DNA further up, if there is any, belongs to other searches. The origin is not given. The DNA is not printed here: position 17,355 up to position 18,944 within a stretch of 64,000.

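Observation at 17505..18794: Signal-less bulb-lectin::PI-PLC fusion, a possible lectin-targeted phospholipase toxin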

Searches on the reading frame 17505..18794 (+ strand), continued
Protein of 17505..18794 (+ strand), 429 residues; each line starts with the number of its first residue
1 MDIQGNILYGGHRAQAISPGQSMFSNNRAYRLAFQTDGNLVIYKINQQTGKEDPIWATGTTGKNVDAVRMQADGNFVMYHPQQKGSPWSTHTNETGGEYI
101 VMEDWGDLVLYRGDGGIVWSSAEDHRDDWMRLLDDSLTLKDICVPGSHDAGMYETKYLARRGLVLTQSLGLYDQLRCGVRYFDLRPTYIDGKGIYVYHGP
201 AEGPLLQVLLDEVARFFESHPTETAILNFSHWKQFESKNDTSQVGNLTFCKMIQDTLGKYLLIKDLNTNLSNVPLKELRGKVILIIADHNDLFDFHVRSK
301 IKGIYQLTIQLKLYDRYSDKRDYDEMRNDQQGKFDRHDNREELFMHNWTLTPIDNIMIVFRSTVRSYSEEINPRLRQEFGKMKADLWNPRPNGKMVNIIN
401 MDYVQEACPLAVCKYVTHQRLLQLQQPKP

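Call 13: find_encoding_contigs(protein=P0006, flank=8000, max_places=3)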
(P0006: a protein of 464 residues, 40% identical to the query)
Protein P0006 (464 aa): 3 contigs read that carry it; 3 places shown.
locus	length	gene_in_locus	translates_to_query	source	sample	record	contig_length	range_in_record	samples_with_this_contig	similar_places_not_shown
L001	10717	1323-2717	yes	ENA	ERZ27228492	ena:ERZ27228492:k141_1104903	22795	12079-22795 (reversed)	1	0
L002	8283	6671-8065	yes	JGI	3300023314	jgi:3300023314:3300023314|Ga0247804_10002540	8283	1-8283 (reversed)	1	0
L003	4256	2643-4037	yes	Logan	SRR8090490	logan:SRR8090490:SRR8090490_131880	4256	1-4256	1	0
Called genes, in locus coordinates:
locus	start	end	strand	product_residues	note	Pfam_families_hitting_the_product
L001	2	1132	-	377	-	?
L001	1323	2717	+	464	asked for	PF01453:B_lectin (faint), PF00388:PI-PLC-X (weak)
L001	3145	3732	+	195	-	-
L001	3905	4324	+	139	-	-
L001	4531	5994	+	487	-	PF26696:PTL_trimer, PF23657:DUF7151, PF01391:Collagen (weak)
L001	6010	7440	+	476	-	PF26696:PTL_trimer, PF23657:DUF7151, PF01391:Collagen (weak)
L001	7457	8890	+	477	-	PF26696:PTL_trimer, PF01391:Collagen (faint), PF23657:DUF7151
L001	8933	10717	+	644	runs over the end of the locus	PF18962:Por_Secre_tail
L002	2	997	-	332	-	?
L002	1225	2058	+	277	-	PF00072:Response_reg, PF04397:LytTR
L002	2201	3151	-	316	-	PF00665:rve, PF13610:DDE_Tnp_IS240 (weak), PF13683:rve_3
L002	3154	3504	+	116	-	-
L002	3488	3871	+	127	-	PF18962:Por_Secre_tail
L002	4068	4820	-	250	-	PF00072:Response_reg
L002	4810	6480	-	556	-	PF07536:HWE_HK (weak), PF07568:HisKA_2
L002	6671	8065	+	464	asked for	PF01453:B_lectin (faint), PF00388:PI-PLC-X (weak)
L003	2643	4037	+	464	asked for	PF01453:B_lectin (faint), PF00388:PI-PLC-X (weak)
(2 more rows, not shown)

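Call 14: find_encoding_contigs(protein=P0008, flank=8000, max_places=2)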
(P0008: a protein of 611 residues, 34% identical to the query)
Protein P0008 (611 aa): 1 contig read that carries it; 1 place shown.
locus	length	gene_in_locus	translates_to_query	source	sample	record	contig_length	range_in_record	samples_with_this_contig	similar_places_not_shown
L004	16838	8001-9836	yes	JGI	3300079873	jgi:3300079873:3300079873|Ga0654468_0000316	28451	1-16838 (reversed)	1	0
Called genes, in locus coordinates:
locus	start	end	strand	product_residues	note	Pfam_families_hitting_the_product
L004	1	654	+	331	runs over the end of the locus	PF07885:Ion_trans_2, PF02254:TrkA_N, PF02080:TrkA_C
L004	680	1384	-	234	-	PF13715:CarbopepD_reg_2 (weak)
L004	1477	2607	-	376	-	PF00491:Arginase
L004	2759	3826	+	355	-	PF02912:Phe_tRNA-synt_N, PF01409:tRNA-synt_2d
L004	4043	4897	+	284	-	PF02737:3HCDH_N, PF00725:3HCDH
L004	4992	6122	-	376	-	PF11199:DUF2891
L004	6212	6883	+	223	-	PF02682:CT_C_D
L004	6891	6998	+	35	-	-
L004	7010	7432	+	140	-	-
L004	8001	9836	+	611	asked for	PF01453:B_lectin (faint), PF00388:PI-PLC-X (weak)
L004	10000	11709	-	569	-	PF00932:LTD, PF13205:Big_5 (weak), PF13860:FlgD_ig (faint), PF13585:CHU_C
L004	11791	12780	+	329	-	PF01118:Semialdhyde_dh, PF02774:Semialdhyde_dhC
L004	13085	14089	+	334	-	-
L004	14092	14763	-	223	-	PF09365:DUF2461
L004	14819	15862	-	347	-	PF01734:Patatin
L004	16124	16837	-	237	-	?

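Call 15: find_encoding_contigs(protein=P0014, flank=8000, max_places=2)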
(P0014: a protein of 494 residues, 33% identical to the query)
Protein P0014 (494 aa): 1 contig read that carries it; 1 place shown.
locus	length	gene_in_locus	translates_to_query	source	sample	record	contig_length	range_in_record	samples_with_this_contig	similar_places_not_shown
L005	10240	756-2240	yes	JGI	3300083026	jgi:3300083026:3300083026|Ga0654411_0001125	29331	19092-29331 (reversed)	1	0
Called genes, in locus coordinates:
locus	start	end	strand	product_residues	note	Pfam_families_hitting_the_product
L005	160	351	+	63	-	PF28310:PID_CTERM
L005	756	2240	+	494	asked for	-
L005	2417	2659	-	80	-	PF01526:DDE_Tnp_Tn3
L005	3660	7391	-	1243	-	-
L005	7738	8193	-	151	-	-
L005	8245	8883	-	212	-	PF07484:Collar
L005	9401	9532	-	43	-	-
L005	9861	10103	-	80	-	-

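Call 16: find_encoding_contigs(protein=P0121, flank=8000, max_places=2)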
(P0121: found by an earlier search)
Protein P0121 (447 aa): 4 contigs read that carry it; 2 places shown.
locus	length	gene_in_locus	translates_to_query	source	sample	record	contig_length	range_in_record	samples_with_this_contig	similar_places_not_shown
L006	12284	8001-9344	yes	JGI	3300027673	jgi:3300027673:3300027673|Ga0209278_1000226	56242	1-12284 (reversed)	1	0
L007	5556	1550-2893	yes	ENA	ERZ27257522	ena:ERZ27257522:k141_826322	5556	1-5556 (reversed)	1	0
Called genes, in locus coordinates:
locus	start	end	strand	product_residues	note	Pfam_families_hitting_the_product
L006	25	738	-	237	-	PF02678:Pirin, PF17954:Pirin_C_2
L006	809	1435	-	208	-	PF00072:Response_reg, PF00196:GerE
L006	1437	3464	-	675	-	PF13424:TPR_12 (faint), PF07730:HisKA_3 (weak), PF13581:HATPase_c_2 (faint), PF02518:HATPase_c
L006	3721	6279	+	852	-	PF13306:LRR_5, PF13855:LRR_8 (faint), PF13306:LRR_5, PF18962:Por_Secre_tail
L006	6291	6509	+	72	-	-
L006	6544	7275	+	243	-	PF26696:PTL_trimer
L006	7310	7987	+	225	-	PF07484:Collar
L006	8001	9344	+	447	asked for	PF01453:B_lectin (faint), PF00388:PI-PLC-X (faint)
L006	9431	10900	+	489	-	PF26696:PTL_trimer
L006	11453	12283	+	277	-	?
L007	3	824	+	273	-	?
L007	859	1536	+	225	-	PF07484:Collar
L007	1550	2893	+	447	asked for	PF01453:B_lectin (faint), PF00388:PI-PLC-X (faint)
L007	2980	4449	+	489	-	PF26696:PTL_trimer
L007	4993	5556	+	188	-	?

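Call 17: find_encoding_contigs(protein=P0003, flank=8000, max_places=2)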
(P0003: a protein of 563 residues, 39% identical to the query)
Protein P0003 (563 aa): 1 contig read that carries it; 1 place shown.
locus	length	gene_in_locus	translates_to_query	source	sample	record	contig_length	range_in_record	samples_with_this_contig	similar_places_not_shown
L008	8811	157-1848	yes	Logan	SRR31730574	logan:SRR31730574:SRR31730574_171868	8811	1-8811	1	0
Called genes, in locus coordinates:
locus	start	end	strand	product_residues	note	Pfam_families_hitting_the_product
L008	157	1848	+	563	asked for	PF01453:B_lectin (weak), PF00388:PI-PLC-X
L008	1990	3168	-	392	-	PF05147:LANC_like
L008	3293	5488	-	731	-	PF03412:Peptidase_C39, PF00664:ABC_membrane, PF00005:ABC_tran, PF02463:SMC_N (weak)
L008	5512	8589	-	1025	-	PF04738:Lant_dehydr_N, PF14028:Lant_dehydr_C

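Call 19: predict_structure(alignment_id=A1)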
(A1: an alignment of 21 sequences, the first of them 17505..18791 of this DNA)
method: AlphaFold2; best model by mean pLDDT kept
length: 429 residues; sequences in the alignment: 21
mean_pLDDT: 86.2   pTM: 0.88
mean pLDDT of the five models: 86.2, 84.9, 84.5, 83.2, 82.5
residues with pLDDT >= 90: 242; 70-90: 130; 50-70: 46; < 50: 11
segments of 3 or more residues with pLDDT < 50: 161-163, 355-361
pLDDT, mean of each block of 10 residues (from residue 1): 77 81 94 95 93 95 91 91 87 88 95 93 90 95 88 58 63 94 88 80 86 97 95 60 79 95 95 97 85 82 90 88 88 90 89 51 70 89 88 91 83 95 85
secondary structure, 60 per line:
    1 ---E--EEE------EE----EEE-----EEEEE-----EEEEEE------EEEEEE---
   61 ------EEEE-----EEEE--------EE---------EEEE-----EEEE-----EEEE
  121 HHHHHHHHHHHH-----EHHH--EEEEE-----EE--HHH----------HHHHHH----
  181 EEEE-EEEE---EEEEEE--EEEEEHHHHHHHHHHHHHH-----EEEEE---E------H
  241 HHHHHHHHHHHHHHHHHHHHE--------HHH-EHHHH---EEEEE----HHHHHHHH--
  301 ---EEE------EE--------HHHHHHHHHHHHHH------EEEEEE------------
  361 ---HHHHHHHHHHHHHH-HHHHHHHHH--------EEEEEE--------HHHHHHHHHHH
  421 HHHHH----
elements in order: E7-9 E22-24 E30-34 E40-45 E52-57 E67-70 E76-79 E99-102 E108-111 E117-120 H121-132 E144-148 H171-176 E181-184 E186-189 E193-198 E201-205 H206-219 E225-229 H240-260 H275-278 E282-286 H291-298 E304-306 H323-336 E343-348 H364-377 H379-387 E396-401 H410-425

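Call 23: fold_search(model_id=the predicted structure, library=pdb)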
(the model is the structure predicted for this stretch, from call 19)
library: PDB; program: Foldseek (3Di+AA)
matches with E <= 10: 1471; with E <= 0.001: 103
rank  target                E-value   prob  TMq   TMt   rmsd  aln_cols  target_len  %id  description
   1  1aod                  1.8e-13  1.00  0.47  0.70   4.6       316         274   23  PHOSPHATIDYLINOSITOL-SPECIFIC PHOSPHOLIPASE C FROM LISTERIA MONOCYTOGENES (released 1998-01-07)
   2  2or2_A                7.5e-13  1.00  0.48  0.66   5.0       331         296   19  Structure of the W47A/W242A Mutant of Bacterial Phosphatidylinositol-Specific Phospholipase C (released 2007-02-13)
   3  3ea1_A                8.4e-13  1.00  0.48  0.66   5.1       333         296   20  Crystal Structure of the Y247S/Y251S Mutant of Phosphatidylinositol-Specific Phospholipase C from Bacillus Thuringiens (released 2009-04-14)
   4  4f2t                  1.1e-12  1.00  0.49  0.67   5.0       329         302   20  Modulation of S.aureus Phosphatidylinositol-Specific Phospholipase C Membrane Binding. (released 2012-12-12)
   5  4i8y                  1.8e-12  1.00  0.49  0.67   5.0       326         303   19  Structure of the unliganded N254Y/H258Y mutant of the phosphatidylinositol-specific phospholipase C from S. aureus (released 2013-04-10)
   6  6ptd                  1.9e-12  1.00  0.49  0.68   5.0       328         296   18  PHOSPHATIDYLINOSITOL-SPECIFIC PHOSPHOLIPASE C MUTANT H32L (released 1998-01-21)
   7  3ea3_A                2.1e-12  1.00  0.48  0.66   5.1       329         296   19  Crystal Structure of the Y246S/Y247S/Y248S/Y251S Mutant of Phosphatidylinositol-Specific Phospholipase C from Bacillus (released 2009-04-14)
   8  3v1h                  2.6e-12  1.00  0.48  0.65   5.0       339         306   18  Structure of the H258Y mutant of Phosphatidylinositol-specific phospholipase C from Staphylococcus aureus (released 2012-04-04)
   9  3v16                  2.8e-12  1.00  0.49  0.66   4.9       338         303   19  An intramolecular pi-cation latch in phosphatidylinositol-specific phospholipase C from S.aureus controls substrate acce (released 2012-04-04)
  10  4i9t                  3.8e-12  1.00  0.49  0.66   4.7       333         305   19  Structure of the H258Y mutant of the phosphatidylinositol-specific phospholipase C from Staphylococcus aureus (released 2013-04-10)
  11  6s2a_A                4.5e-12  1.00  0.49  0.67   4.8       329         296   18  PI PLC mutant H82A (released 2019-07-31)
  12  3ptd                  4.8e-12  1.00  0.48  0.66   4.9       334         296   19  PHOSPHATIDYLINOSITOL-SPECIFIC PHOSPHOLIPASE C MUTANT D274S (released 1998-01-21)
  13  4rv3                  5.4e-12  1.00  0.49  0.67   4.8       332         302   18  Crystal structure of a pentafluoro-Phe incorporated Phosphatidylinositol-specific phospholipase C (H258X)from Staphyloco (released 2015-07-01)
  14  4s3g                  6.4e-12  1.00  0.48  0.66   5.0       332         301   20  Structure of the F249X mutant of Phosphatidylinositol-specific phospholipase C from Staphylococcus aureus (released 2015-07-01)
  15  2ptd                  7.7e-12  1.00  0.48  0.66   5.0       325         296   18  PHOSPHATIDYLINOSITOL-SPECIFIC PHOSPHOLIPASE C MUTANT D198E (released 1998-01-21)
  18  1ptd                  1.4e-11  1.00  0.48  0.67   5.0       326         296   19  PHOSPHATIDYLINOSITOL-SPECIFIC PHOSPHOLIPASE C (released 1996-07-11)
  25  4tkc                  3.1e-10  1.00  0.24  0.81   2.3       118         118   27  Japanese Marasmius oreades lectin complexed with mannose (released 2015-06-03)
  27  4oit_B                5.8e-09  1.00  0.14  0.56  19.6       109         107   38  Structure, interactions and evolutionary implications of a domain-swapped lectin dimer from Mycobacterium smegmatis (released 2014-07-23)
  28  1xd6                  7.8e-09  1.00  0.23  0.85   1.8       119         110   29  Crystal structures of novel monomeric monocot mannose-binding lectins from Gastrodia elata (released 2005-01-11)
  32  4le7_B                6.0e-08  1.00  0.21  0.35   4.5       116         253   35  The Crystal Structure of Pyocin L1 at 2.09 Angstroms (released 2014-02-19)
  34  1npl_A                8.5e-08  1.00  0.21  0.76   2.3       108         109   35  MANNOSE-SPECIFIC AGGLUTININ (LECTIN) FROM DAFFODIL (NARCISSUS PSEUDONARCISSUS) BULBS IN COMPLEX WITH MANNOSE-ALPHA1,3- (released 1998-12-23)
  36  4led_B                1.5e-07  1.00  0.21  0.35   4.6       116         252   35  The Crystal Structure of Pyocin L1 bound to D-rhamnose at 2.37 Angstroms (released 2014-02-19)
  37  4oit_A                1.5e-07  1.00  0.14  0.54  19.4       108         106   39  Structure, interactions and evolutionary implications of a domain-swapped lectin dimer from Mycobacterium smegmatis (released 2014-07-23)
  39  4le7_A                1.9e-07  1.00  0.21  0.35   4.5       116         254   35  The Crystal Structure of Pyocin L1 at 2.09 Angstroms (released 2014-02-19)
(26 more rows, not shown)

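Call 27: find_related_loci(query=A1, collection=genome_contigs, flank=8000)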
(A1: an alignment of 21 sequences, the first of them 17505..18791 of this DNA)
Query A1 (429 aa) in genome_contigs; peptide patterns used: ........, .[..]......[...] (x = any residue, [..] = any of these).
247 stretches matched a pattern; 201 encode a relative of the query (tblastn E <= 1e-3); the best 80 are kept; 78 distinct loci.
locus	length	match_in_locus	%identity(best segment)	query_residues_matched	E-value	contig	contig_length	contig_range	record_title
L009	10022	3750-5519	33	15-413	8e-73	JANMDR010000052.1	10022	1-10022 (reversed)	MAG: Betaproteobacteria bacterium isolate OTE_75_metabat_140 OTE_75_k141_1515133, whole genome shotgun sequence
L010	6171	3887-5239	33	6-420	3e-62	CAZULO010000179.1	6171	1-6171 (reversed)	MAG TPA_asm: uncultured Flavobacterium sp. isolate SRP150892_co2_221 genome assembly, contig: NODE_20744_length_6171_cov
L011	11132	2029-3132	35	107-413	3e-57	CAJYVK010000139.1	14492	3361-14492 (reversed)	MAG: uncultured Hymenobacter sp. isolate SP48_2_metabat2_genome_mining.27 genome assembly, contig: k127_116271, whole ge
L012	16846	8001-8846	41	128-403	4e-57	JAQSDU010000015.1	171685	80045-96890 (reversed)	MAG: Flavobacterium sp. isolate D1-2020 MAG007 NODE_50_length_171685_cov_14.414007, whole genome shotgun sequence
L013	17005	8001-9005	35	128-420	1e-52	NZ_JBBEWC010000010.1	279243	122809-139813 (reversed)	Emticicia soli strain ZZ-4 Scaffold9_1, whole genome shotgun sequence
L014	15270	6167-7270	33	107-413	1e-50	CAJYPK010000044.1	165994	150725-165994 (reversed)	MAG: uncultured Hymenobacter sp. isolate S2C255_SP51 genome assembly, contig: S2Ck127_230280, whole genome shotgun seque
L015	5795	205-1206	32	128-416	2e-44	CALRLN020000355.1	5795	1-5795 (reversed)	MAG: Chitinophaga pinensis isolate JJ-KC21117-112-1-m2-bin61 genome assembly, contig: JJ-ST95-70-C833, whole genome shot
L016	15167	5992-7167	30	127-429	2e-38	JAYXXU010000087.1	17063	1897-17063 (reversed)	MAG: Pseudomonadota bacterium isolate XS_MAG177 XS_MAG177_0087, whole genome shotgun sequence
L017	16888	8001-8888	30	119-402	1e-36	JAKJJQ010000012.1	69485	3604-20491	Thiotrichales bacterium 19X7-9 Scaffold12, whole genome shotgun sequence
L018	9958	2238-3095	33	118-413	3e-36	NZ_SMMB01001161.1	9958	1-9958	Xanthovirga aplysinae strain RKSG123 Contig_306, whole genome shotgun sequence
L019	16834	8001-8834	33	118-405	2e-35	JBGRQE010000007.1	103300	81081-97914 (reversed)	MAG: Bacteroidales bacterium isolate MAG11-C28 MAG_Ocu_11-C28_NODE_22, whole genome shotgun sequence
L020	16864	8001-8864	31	116-419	1e-34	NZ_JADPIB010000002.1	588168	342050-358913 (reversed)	Aureivirga marina strain LMG 26721 contig2, whole genome shotgun sequence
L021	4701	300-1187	33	120-407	4e-34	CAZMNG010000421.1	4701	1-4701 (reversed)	MAG TPA_asm: uncultured Chthoniobacterales bacterium isolate binchicken_co3_546 genome assembly, contig: NODE_60380_leng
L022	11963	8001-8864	30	116-419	7e-34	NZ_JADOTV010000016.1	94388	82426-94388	Aureivirga sp. CE67 contig16, whole genome shotgun sequence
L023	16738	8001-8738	33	139-387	1e-33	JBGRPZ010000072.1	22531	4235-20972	MAG: Hyphomicrobiales bacterium isolate MAG6-C28 MAG_Ocu_6-C28246, whole genome shotgun sequence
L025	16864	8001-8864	32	128-415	3e-33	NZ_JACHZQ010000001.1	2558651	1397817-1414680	Rhizobium sp. BK313 Ga0365271_01, whole genome shotgun sequence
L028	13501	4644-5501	31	129-405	5e-33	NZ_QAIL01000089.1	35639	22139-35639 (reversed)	Pedobacter sp. HMWF019 NODE_93_length_35551_cov_12.855391, whole genome shotgun sequence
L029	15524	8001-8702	37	128-352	1e-32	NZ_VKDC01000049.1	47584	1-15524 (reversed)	Fulvivirga sp. M361 scaffold49, whole genome shotgun sequence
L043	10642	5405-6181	28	136-404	8e-29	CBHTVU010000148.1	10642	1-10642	MAG TPA_asm: uncultured Gammaproteobacteria bacterium isolate ERR14722427_concoct_26 genome assembly, contig: ERZ2733682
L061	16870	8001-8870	28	129-415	4e-26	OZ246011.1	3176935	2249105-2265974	MAG: Flavipsychrobacter sp. isolate 883652e8-bc65-4f33-9a8e-01749225e2de genome assembly, chromosome: 1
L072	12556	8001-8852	29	129-415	2e-24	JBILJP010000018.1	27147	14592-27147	MAG: Fluviicola sp. isolate ME2017-06-17_3300042311_group7_bin136 Rohwer_bin675_scaffold_731_c1, whole genome shotgun se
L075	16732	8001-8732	33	129-351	3e-24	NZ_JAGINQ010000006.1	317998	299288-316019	Azospirillum soli strain CC-LY788 Ga0451091_06, whole genome shotgun sequence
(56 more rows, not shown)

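Call 31: search_protein_families(library=pfam, proteins=[L014:2999-3757:-, L002:4068-4820:-, L014:5705-7300:+, L011:1453-3162:+, L006:6544-7275:+, L006:7310-7987:+, L006:9431-10900:+, L001:3145-3732:+, L001:3905-4324:+, L013:7989-9464:+], max_evalue=0.01)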
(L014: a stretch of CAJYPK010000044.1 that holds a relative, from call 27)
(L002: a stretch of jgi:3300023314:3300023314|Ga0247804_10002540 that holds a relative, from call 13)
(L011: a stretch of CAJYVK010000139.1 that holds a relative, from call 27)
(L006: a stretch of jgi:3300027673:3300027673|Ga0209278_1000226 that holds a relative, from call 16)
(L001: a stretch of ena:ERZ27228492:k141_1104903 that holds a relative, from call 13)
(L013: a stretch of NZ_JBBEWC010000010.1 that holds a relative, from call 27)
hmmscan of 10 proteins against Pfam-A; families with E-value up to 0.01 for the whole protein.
L014:2999-3757:- (252 aa): 2 families
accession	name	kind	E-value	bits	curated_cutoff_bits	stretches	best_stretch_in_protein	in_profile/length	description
PF00072.30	Response_reg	-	8.9e-17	61.7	30.2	1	8-123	1-111/111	Response regulator receiver domain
PF04397.21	LytTR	-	0.0016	19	22.6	1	155-226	2-67/98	LytTr DNA-binding domain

L002:4068-4820:- (250 aa): 1 family
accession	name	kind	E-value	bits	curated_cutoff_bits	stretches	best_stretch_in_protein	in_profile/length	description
PF00072.30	Response_reg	-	6.2e-19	68.7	30.2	1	8-118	2-111/111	Response regulator receiver domain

L014:5705-7300:+ (531 aa): 2 families
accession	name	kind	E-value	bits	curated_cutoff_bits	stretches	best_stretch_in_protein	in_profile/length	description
PF14200.12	RicinB_lectin_2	-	3.4e-14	53.7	25.6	2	83-154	2-79/89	Ricin-type beta-trefoil lectin domain-like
PF00652.28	Ricin_B_lectin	-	0.001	19.7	29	0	62-112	53-105/126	Ricin-type beta-trefoil lectin domain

L011:1453-3162:+ (569 aa): 2 families
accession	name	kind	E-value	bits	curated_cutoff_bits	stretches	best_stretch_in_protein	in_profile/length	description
PF14200.12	RicinB_lectin_2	-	2.8e-12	47.6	25.6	2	121-192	2-79/89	Ricin-type beta-trefoil lectin domain-like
PF00652.28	Ricin_B_lectin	-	0.0015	19.2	29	0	163-214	38-89/126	Ricin-type beta-trefoil lectin domain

L006:6544-7275:+ (243 aa): 0 families

L006:7310-7987:+ (225 aa): 1 family
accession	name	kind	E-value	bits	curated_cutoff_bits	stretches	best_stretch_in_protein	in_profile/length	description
PF07484.17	Collar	-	3.6e-25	88.1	24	1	6-62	1-57/57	Phage Tail Collar Domain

L006:9431-10900:+ (489 aa): 0 families

L001:3145-3732:+ (195 aa): 2 families
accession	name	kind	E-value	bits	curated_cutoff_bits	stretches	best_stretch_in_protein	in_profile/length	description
PF01381.28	HTH_3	-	3.3e-05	24.2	23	1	13-49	2-38/55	Helix-turn-helix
PF13560.12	HTH_31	-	0.00018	22.2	27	1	11-56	5-51/64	Helix-turn-helix domain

L001:3905-4324:+ (139 aa): 0 families

L013:7989-9464:+ (491 aa): 1 family
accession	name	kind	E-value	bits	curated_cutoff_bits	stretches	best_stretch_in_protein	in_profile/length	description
PF14200.12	RicinB_lectin_2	-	6.7e-08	33.5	25.6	2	343-402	12-76/89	Ricin-type beta-trefoil lectin domain-like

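Call 42: search_protein_representatives(alignment_id=A1)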
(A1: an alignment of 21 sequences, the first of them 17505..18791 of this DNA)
Query: 21 sequences, 443 profile positions. Proteins with E-value up to 0.001 (for the whole library): 32992; up to 1e-10: 18909; up to 1e-30: 2236. The best 150 are listed.
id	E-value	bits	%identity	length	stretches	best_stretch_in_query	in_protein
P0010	4.3e-196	668.3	-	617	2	7-441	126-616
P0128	2.1e-193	659.4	-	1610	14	7-120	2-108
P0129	3.9e-166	569.6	-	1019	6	5-122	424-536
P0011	3.0e-161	553.4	-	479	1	2-442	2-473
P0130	5.2e-161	552.7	-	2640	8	7-123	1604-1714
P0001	1.1e-155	535.1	-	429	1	12-442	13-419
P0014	1.2e-154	531.7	-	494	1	1-442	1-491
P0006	4.8e-154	529.7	-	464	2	5-356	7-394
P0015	6.3e-153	526.0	-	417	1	7-443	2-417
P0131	4.2e-145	500.2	-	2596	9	5-121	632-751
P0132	2.8e-140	484.3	-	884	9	119-354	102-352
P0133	4.2e-139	480.4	-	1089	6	8-122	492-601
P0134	1.2e-137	475.7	-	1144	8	6-122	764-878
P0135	3.1e-136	471.0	-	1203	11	9-120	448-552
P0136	1.1e-135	469.2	-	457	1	9-442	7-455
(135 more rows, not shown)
